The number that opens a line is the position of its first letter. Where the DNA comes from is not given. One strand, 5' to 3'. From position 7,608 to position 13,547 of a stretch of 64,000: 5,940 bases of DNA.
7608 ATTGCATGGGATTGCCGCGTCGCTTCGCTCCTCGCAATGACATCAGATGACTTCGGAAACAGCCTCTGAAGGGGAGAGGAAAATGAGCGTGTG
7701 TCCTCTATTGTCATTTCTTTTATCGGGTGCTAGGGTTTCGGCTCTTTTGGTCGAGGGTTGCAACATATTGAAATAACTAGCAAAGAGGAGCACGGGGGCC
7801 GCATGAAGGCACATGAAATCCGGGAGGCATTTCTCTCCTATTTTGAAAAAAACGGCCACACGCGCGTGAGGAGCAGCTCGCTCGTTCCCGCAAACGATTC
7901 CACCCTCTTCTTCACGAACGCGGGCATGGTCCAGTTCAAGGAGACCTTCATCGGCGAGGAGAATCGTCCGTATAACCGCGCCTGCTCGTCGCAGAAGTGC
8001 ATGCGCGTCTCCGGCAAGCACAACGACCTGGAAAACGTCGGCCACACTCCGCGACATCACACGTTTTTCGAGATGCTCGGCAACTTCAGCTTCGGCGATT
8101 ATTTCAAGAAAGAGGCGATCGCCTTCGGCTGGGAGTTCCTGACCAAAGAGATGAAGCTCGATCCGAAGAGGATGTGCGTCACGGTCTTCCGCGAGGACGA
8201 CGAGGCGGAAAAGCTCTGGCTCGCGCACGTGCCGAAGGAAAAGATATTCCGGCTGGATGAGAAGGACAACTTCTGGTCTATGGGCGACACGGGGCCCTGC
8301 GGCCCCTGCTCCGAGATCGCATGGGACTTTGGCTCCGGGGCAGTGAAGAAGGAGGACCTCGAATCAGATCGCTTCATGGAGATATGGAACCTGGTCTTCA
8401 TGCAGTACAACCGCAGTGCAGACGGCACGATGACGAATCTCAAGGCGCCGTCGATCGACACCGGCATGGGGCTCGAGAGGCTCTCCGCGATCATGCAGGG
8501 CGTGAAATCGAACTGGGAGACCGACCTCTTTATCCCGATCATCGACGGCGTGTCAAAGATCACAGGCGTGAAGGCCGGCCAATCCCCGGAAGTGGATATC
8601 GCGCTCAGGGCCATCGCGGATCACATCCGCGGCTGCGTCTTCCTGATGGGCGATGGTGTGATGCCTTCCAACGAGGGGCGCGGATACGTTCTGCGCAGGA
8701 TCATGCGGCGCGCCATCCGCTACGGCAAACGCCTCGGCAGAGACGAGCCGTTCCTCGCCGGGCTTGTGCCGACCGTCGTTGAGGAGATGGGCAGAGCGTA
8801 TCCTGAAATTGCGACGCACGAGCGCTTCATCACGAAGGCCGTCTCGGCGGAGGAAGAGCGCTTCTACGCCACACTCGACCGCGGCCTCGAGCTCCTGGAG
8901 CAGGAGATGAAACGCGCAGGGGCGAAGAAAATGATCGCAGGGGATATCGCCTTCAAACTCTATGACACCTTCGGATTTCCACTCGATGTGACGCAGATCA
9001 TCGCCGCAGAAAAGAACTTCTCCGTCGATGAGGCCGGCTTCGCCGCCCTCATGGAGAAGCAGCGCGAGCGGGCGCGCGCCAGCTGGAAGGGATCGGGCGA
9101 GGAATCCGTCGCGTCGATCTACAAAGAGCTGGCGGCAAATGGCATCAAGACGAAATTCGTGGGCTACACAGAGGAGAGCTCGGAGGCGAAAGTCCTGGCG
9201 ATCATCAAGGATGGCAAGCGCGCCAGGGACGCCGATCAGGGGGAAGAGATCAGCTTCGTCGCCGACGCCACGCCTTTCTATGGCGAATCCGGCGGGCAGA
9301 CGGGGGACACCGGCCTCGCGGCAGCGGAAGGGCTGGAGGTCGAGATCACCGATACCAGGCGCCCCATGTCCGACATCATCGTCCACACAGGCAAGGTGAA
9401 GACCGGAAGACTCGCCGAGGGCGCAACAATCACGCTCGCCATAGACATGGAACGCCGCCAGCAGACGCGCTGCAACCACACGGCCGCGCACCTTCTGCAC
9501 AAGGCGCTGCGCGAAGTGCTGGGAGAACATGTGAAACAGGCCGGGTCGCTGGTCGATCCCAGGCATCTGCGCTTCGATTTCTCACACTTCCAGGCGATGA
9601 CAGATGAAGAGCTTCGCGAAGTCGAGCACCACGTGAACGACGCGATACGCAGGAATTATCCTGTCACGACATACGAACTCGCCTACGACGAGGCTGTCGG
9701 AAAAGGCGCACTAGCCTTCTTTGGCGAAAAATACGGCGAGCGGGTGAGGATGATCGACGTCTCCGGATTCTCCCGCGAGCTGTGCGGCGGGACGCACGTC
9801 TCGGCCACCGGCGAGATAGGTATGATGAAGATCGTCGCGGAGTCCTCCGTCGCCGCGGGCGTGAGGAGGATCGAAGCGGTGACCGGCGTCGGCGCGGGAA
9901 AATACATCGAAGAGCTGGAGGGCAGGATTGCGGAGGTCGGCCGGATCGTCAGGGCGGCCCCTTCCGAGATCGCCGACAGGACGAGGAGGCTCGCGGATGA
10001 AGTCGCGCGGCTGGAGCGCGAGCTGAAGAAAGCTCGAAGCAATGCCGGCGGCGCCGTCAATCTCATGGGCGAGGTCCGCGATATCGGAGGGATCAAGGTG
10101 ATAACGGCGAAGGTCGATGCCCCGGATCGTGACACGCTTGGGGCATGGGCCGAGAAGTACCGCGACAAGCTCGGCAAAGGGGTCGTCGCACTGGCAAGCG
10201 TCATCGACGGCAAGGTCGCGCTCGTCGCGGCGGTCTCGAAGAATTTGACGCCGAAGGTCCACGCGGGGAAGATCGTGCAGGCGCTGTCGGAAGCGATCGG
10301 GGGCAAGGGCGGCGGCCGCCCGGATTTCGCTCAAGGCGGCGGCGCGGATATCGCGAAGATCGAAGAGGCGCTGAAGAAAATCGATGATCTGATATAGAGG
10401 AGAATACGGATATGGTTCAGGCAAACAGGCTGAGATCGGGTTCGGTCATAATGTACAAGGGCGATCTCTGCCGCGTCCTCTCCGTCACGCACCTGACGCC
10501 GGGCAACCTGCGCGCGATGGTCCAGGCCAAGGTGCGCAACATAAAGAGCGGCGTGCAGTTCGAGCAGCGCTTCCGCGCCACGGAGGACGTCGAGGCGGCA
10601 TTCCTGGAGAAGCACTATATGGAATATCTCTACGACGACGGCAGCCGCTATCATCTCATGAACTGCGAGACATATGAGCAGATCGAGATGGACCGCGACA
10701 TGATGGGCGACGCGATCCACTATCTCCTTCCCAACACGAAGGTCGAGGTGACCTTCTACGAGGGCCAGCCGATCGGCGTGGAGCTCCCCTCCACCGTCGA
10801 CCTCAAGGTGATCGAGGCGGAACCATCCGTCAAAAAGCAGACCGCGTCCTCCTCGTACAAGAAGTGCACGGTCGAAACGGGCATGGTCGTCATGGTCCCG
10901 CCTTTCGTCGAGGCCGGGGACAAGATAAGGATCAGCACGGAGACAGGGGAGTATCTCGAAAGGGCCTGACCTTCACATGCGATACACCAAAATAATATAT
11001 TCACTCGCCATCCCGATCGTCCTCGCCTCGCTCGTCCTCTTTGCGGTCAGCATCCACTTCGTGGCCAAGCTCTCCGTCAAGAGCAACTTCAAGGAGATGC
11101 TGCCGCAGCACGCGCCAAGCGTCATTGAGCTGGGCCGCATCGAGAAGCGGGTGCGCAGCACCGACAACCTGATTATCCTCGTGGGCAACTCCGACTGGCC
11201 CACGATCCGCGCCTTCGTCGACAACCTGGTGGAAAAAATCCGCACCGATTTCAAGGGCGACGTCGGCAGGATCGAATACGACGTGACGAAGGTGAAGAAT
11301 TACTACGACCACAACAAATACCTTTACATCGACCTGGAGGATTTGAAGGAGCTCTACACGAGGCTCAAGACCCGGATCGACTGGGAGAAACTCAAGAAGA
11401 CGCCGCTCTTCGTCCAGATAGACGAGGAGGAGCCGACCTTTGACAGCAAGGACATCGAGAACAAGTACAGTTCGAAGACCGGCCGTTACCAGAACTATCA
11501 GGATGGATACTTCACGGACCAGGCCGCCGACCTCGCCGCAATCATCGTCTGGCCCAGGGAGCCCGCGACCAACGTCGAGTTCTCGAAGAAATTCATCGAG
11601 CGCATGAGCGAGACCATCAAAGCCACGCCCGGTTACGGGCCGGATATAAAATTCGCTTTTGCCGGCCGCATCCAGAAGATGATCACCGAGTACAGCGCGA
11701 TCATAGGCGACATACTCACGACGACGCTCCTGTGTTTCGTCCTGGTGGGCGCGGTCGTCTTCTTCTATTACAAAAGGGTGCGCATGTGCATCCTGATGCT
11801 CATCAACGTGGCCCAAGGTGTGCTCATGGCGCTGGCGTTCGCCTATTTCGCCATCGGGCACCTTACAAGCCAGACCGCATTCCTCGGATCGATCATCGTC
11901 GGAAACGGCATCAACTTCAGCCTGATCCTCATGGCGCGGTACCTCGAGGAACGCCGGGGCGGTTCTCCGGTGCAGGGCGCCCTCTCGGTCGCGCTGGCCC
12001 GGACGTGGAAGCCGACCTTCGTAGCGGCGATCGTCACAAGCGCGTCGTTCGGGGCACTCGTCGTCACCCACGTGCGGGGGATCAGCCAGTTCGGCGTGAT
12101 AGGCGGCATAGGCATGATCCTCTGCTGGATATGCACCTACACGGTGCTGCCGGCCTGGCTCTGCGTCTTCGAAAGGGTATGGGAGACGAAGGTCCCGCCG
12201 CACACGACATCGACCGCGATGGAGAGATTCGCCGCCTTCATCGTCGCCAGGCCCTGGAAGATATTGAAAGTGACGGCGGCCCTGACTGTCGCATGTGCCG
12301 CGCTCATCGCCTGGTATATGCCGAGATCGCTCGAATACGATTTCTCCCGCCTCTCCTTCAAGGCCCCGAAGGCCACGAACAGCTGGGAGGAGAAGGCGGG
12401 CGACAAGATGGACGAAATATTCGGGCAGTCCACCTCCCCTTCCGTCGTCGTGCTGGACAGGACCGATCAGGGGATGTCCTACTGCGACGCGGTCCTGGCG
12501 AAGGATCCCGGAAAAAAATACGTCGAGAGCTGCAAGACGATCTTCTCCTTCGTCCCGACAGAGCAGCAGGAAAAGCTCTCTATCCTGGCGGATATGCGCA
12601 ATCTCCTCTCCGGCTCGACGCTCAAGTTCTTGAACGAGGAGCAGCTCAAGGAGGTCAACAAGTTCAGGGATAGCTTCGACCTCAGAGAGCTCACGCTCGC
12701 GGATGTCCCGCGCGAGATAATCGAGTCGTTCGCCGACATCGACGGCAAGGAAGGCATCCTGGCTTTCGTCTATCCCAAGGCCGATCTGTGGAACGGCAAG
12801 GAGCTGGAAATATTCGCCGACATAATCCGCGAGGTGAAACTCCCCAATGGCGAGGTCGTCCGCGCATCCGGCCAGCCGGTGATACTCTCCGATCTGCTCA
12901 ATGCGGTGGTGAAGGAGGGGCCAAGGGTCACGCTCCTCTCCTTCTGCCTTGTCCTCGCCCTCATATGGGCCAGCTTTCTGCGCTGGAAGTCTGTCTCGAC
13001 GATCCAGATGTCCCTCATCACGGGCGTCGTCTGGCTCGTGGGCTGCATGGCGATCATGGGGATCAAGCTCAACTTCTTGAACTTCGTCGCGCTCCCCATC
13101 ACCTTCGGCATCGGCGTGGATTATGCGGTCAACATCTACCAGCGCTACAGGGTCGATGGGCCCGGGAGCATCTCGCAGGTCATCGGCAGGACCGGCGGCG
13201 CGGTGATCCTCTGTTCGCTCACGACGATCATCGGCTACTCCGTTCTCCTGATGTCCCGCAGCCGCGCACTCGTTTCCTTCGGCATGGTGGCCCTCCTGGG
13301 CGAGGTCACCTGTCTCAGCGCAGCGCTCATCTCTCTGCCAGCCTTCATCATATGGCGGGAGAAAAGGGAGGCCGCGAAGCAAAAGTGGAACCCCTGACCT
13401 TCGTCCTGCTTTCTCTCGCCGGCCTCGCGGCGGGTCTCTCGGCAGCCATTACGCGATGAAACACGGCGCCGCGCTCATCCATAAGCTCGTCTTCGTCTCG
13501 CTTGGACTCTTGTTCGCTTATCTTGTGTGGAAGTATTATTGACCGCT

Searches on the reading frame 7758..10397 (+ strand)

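Call 44: search_protein_families(library=pfam, proteins=[window:7758-10397:+], max_evalue=0.00001)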
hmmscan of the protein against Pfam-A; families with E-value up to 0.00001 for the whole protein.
window:7758-10397:+ (879 aa): 3 families
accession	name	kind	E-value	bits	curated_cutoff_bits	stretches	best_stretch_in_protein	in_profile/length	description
PF01411.24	tRNA-synt_2c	-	4.6e-213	709.2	30.3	1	20-566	1-552/552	tRNA synthetases class II (A)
PF02272.25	DHHA1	-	2.7e-17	63.5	25.9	1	779-879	2-100/102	DHHA1 domain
PF07973.19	tRNA_SAD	-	4.7e-15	55.7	24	1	663-706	1-44/44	Threonyl and Alanyl tRNA synthetase second additional domain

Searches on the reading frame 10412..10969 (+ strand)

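Call 44: search_protein_families(library=pfam, proteins=[window:10412-10969:+], max_evalue=0.00001)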
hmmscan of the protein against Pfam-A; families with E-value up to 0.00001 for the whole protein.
window:10412-10969:+ (185 aa): 3 families
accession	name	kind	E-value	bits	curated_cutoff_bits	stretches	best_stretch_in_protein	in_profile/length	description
PF09285.17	Elong-fact-P_C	-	6.5e-25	87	25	1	129-184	1-56/56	Elongation factor P, C-terminal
PF01132.26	EFP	-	4.4e-21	75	27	1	70-121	3-54/54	Elongation factor P (EF-P) OB domain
PF08207.18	EFP_N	-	3.5e-18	65.8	23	1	4-60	2-58/58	Elongation factor P (EF-P) KOW-like domain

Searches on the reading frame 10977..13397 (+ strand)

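Call 44: search_protein_families(library=pfam, proteins=[window:10977-13397:+], max_evalue=0.00001)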
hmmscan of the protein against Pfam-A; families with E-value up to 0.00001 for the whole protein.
window:10977-13397:+ (806 aa): 1 family
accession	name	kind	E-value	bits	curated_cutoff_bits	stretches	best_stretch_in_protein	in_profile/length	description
PF03176.21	MMPL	-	3.9e-27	95.5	20.5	2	206-427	106-331/333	MMPL family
